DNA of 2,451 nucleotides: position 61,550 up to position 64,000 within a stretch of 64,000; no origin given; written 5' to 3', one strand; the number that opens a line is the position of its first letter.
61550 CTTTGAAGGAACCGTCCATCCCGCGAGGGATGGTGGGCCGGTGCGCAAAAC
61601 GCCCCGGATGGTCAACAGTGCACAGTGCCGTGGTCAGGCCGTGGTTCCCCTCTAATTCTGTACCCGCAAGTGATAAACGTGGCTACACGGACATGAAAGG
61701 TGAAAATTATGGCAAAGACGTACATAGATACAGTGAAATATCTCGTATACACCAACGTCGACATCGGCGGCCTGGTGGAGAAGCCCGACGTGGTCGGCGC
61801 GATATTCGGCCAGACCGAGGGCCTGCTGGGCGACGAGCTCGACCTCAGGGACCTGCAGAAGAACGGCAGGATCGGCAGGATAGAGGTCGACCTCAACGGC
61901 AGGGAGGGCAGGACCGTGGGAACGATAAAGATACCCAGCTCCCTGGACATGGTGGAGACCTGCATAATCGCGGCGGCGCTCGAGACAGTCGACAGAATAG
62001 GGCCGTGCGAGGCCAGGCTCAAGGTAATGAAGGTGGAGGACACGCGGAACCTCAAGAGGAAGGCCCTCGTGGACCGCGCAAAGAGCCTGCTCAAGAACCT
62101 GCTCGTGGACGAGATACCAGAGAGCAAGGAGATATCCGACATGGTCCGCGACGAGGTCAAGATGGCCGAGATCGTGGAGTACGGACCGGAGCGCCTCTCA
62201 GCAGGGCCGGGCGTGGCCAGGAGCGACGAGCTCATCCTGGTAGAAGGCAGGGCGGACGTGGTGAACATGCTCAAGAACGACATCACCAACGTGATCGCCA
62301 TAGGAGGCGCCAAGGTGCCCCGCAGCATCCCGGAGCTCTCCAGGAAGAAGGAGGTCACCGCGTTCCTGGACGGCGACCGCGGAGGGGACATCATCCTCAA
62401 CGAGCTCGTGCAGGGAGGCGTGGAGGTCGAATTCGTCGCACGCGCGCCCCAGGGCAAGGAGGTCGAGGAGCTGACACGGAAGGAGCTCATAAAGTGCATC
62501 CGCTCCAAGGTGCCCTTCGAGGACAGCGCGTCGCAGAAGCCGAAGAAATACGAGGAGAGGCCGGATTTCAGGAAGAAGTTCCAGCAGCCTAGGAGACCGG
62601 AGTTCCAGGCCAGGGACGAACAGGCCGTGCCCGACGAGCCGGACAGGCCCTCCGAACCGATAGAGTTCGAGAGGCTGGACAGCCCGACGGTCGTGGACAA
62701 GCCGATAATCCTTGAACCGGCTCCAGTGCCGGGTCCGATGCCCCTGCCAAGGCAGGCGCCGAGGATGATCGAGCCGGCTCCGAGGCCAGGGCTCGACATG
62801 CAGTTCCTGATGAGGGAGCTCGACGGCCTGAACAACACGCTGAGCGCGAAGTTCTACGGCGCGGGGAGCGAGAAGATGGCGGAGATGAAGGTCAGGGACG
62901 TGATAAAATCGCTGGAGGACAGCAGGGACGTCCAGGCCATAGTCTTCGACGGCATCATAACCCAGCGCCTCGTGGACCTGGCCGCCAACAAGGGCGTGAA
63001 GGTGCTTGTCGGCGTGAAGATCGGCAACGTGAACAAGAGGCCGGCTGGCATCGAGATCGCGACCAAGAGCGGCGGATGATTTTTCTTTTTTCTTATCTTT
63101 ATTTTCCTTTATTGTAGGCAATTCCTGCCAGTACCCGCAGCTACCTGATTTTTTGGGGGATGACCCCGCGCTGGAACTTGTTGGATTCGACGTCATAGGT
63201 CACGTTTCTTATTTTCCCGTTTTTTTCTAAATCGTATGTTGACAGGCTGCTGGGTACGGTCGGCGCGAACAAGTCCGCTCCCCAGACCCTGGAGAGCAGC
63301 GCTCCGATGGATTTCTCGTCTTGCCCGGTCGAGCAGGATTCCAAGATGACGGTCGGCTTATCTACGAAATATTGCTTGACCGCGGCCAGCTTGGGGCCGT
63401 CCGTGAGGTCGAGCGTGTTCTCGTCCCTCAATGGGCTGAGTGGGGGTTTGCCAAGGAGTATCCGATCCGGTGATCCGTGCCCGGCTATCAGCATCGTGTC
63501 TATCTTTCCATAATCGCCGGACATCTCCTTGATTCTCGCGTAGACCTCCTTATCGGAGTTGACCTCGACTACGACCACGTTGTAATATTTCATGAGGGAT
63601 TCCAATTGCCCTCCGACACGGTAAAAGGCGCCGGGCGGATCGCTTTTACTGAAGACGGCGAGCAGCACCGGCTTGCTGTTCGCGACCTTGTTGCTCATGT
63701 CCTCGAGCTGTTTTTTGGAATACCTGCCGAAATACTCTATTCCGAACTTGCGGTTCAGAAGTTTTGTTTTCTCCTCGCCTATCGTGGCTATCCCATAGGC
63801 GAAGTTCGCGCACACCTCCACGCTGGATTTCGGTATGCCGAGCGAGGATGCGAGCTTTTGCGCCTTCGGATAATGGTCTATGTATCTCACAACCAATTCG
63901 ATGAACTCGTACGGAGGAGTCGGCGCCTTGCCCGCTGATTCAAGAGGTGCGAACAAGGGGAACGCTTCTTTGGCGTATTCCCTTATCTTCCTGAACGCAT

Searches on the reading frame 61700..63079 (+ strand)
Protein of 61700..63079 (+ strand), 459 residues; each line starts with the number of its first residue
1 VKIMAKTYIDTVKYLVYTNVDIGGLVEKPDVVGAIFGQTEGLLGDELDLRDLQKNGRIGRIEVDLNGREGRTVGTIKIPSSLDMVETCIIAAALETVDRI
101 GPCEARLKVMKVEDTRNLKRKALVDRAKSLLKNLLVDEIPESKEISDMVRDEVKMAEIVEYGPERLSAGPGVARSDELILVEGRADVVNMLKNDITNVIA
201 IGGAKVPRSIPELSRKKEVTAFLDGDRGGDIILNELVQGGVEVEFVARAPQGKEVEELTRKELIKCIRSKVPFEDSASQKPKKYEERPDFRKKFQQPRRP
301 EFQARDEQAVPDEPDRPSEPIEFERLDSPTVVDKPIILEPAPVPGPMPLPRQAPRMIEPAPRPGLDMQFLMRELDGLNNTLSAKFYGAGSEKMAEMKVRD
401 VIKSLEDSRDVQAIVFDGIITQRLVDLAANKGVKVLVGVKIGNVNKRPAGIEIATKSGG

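Call 12: search_protein_families(library=pfam, proteins=[window:61700-63079:+])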
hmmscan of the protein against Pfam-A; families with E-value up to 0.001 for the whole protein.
window:61700-63079:+ (459 aa): 2 families
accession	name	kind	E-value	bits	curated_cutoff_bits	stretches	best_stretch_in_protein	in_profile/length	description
PF13662.12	Toprim_4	-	1.8e-06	28.5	25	1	176-245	1-83/85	Toprim domain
PF13155.12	Toprim_2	-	0.00032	21.4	22.1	1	179-255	1-84/88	Toprim-like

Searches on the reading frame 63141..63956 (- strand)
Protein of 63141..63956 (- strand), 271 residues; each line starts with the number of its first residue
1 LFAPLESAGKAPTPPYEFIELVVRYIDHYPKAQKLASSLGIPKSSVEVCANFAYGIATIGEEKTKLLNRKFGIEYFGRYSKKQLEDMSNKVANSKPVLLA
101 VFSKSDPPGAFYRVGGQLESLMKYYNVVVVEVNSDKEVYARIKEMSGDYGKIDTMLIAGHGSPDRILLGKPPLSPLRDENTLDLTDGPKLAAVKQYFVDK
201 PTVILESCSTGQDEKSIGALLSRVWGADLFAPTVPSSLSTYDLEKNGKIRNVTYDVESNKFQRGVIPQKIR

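Call 12: search_protein_families(library=pfam, proteins=[window:63141-63956:-])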
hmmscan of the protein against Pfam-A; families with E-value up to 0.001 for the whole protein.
window:63141-63956:- (271 aa): 1 family
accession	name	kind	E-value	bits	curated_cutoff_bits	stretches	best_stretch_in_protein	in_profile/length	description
PF14252.11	DUF4347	-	8e-05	22.9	24.6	1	126-232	21-124/164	Domain of unknown function (DUF4347)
